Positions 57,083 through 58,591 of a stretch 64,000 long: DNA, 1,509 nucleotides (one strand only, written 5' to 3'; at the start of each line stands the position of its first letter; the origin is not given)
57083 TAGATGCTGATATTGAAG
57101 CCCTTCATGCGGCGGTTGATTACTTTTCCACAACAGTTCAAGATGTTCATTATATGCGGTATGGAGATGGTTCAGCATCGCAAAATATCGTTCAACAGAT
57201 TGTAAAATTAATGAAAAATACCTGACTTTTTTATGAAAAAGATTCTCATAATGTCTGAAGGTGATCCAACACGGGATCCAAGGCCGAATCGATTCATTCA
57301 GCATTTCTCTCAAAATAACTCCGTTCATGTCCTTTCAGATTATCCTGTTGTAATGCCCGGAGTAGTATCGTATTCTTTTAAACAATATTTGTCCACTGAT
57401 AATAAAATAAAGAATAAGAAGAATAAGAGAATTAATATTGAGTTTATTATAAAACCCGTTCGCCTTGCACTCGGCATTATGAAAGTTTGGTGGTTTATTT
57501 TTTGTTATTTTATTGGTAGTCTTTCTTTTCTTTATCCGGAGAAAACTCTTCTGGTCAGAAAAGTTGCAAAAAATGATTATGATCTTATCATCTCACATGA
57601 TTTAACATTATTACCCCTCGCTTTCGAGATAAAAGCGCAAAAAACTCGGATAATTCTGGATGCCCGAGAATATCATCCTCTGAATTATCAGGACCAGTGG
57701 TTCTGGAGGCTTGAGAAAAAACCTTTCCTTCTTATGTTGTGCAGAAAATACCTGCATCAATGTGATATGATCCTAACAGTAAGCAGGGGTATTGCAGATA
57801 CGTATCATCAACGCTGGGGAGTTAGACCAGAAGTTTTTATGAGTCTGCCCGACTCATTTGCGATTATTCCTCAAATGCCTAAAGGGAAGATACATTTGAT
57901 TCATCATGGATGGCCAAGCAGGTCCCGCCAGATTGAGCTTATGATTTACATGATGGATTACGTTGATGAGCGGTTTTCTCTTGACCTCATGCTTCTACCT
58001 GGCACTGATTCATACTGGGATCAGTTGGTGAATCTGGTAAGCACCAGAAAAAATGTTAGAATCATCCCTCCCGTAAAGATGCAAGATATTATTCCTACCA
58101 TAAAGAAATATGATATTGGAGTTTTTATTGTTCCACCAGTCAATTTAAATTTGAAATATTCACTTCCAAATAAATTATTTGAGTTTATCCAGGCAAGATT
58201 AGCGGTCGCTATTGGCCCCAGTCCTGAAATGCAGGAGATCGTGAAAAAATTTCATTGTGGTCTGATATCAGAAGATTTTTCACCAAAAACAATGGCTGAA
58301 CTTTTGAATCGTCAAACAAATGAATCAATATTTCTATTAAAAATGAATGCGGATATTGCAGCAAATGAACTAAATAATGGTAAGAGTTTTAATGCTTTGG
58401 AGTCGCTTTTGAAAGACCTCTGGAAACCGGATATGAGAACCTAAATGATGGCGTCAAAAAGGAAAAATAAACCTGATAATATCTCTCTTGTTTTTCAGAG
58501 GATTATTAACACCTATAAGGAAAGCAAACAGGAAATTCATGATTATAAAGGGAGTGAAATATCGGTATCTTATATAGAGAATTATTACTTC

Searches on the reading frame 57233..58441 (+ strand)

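Call 79: search_protein_families(library=pfam, proteins=[window:57233-58441:+], max_evalue=0.00001)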
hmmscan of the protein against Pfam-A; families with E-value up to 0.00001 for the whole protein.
window:57233-58441:+ (403 aa): 1 family
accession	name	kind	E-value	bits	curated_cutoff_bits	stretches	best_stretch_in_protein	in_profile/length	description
PF13439.12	Glyco_transf_4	-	1.7e-07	31.9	28.5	1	96-200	53-157/170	Glycosyltransferase Family 4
